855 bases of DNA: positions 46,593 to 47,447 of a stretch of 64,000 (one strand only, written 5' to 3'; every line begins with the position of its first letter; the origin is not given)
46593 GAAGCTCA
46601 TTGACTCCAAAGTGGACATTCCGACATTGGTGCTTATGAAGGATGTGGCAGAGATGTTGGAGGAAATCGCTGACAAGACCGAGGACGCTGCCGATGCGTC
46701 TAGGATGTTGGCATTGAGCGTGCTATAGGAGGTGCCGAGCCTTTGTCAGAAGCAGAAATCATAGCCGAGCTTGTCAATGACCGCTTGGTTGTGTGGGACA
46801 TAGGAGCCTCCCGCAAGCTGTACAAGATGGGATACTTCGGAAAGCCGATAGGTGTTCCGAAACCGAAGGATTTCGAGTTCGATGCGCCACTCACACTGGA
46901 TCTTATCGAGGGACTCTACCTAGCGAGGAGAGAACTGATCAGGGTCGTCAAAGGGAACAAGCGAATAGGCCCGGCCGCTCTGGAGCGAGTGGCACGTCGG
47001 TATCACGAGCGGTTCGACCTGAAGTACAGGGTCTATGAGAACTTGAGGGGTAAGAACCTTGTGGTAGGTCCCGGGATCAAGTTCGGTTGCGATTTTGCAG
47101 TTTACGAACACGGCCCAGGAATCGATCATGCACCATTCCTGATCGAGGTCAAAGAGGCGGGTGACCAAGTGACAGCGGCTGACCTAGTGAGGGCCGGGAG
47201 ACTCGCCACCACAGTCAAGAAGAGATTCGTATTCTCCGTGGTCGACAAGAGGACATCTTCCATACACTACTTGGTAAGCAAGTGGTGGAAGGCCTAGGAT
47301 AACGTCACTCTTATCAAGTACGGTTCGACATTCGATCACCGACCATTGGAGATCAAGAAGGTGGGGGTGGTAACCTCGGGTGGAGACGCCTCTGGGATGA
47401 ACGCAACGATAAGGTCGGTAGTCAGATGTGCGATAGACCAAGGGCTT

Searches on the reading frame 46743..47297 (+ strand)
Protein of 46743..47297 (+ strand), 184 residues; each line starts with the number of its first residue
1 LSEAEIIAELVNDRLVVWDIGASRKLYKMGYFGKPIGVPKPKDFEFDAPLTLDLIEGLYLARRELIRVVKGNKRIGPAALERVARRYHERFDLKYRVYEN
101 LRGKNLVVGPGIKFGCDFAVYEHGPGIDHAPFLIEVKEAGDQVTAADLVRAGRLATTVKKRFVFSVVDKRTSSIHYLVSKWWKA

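Call 11: search_protein_families(library=pfam, proteins=[window:46743-47297:+])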
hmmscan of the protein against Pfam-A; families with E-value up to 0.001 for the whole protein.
window:46743-47297:+ (184 aa): 2 families
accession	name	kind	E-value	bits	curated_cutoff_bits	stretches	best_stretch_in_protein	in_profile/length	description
PF01974.23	tRNA_int_endo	-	5.9e-27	94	27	1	91-172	1-82/85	tRNA intron endonuclease, catalytic C-terminal domain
PF02778.19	tRNA_int_endo_N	-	9.4e-18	63.9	21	1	7-80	2-66/67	tRNA intron endonuclease, N-terminal domain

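Call 14: search_solved_structures(query=window:46743-47297:+, max_evalue=0.001, show_alignments=3)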
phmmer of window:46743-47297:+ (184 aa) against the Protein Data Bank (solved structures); distinct sequences matched with E-value up to 0.001: 23.
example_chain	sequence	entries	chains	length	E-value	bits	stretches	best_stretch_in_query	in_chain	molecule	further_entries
3p1z_B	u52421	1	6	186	5.2e-43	150.2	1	9-183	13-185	tRNA-splicing endonuclease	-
3ajv_B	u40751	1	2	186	1.3e-41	145.6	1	9-183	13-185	tRNA-splicing endonuclease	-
2cv8_A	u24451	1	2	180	4.4e-41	143.9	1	7-183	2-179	tRNA-splicing endonuclease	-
2zyz_B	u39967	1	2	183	2e-30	109.2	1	14-181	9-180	tRNA-splicing endonuclease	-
5x89_A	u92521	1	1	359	7.8e-23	84.4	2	50-182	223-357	EndA-like protein,tRNA-splicing endonuclease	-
3p1y_A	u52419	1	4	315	1.1e-22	83.9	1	8-165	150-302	tRNA-splicing endonuclease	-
1a79_A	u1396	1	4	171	6.1e-17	65.2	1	50-176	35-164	TRNA ENDONUCLEASE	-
1r0v_A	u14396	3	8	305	9.9e-15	58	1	50-165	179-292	tRNA-intron endonuclease | Putative tRNA-intron endonuclease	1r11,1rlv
2gjw_A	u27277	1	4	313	1e-14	58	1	50-165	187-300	tRNA-splicing endonuclease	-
3iey_A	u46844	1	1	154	1.4e-09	41.2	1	52-124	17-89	tRNA-splicing endonuclease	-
8hmz_B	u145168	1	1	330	7.8e-09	38.8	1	91-164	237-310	tRNA-splicing endonuclease subunit Sen34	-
8iss_C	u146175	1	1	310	9.7e-09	38.5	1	91-164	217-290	tRNA-splicing endonuclease subunit Sen34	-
6z9u_A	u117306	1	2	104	6e-08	35.9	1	91-164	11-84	tRNA-splicing endonuclease subunit Sen34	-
7zrz_AP1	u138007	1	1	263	1e-07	35.1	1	91-164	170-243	tRNA-splicing endonuclease subunit Sen34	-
8hmy_B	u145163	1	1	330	1.8e-07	34.4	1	91-164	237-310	tRNA-splicing endonuclease subunit Sen34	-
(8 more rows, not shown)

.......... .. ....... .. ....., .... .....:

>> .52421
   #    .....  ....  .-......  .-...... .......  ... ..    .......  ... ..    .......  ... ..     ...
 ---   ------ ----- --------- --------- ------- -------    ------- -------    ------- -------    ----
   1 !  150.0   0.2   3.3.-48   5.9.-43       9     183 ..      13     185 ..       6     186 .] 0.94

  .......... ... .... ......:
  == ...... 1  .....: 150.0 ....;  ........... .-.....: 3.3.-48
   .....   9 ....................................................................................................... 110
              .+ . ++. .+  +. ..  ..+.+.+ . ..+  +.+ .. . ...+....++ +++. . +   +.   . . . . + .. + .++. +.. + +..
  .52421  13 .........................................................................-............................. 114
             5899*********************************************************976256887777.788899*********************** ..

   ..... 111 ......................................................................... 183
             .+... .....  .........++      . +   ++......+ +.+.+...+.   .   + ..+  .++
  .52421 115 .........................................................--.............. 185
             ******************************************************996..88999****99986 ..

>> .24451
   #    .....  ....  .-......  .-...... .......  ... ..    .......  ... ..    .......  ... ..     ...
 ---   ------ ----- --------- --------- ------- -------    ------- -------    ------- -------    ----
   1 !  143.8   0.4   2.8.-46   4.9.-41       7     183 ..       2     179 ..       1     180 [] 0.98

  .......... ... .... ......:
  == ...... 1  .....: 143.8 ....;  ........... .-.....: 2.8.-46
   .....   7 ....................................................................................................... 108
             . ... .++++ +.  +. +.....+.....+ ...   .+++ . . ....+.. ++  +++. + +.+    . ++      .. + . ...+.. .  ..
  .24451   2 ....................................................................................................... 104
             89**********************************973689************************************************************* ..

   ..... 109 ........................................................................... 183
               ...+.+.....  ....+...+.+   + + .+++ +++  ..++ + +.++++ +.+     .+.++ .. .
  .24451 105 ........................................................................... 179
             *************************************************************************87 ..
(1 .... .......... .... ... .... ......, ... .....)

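Call 21: find_homologous_proteins(query=window:46743-47297:+, max_evalue=1e-10)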
Query window:46743-47297:+ (184 aa): 6493 proteins with E <= 1e-10 among 7053 candidates; the best 120 are listed.
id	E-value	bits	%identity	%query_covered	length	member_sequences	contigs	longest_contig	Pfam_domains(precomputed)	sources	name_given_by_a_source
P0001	6.0e-114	396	96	100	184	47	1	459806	PF01974.24,PF02778.20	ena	-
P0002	6.1e-114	396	95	100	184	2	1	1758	PF01974.24,PF02778.20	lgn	-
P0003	3.7e-111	387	93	100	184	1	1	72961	PF01974.24,PF02778.20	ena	-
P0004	6.9e-111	386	93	100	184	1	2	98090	PF01974.24,PF02778.20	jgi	-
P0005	1.7e-100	352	83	100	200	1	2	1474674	PF01974.24,PF02778.20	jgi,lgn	-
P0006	4.8e-92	325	79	99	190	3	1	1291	PF01974.24,PF02778.20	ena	-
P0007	6.8e-88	311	72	100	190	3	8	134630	PF01974.24,PF02778.20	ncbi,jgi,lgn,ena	-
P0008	2.1e-81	290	69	98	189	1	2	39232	PF01974.24,PF02778.20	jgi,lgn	-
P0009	2.2e-81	290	66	100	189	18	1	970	PF01974.24,PF02778.20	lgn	-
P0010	2.0e-78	280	66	96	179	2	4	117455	PF01974.24,PF02778.20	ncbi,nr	ncbi:MAG: tRNA-intron lyase [Candidatus Brockarchaeota archaeon]|nr:tRNA-intron lyase [Candidatus Br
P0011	1.3e-76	274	68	97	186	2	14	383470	PF01974.24,PF02778.20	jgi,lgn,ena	jgi:tRNA-intron endonuclease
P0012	1.6e-76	274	67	100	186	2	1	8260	PF01974.24,PF02778.20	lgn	-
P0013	4.8e-72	260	63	99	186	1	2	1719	PF01974.24,PF02778.20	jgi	jgi:tRNA-intron endonuclease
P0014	2.2e-71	257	61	99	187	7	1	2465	PF01974.24,PF02778.20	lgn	-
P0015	4.0e-70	253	60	100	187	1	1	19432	PF01974.24,PF02778.20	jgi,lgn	-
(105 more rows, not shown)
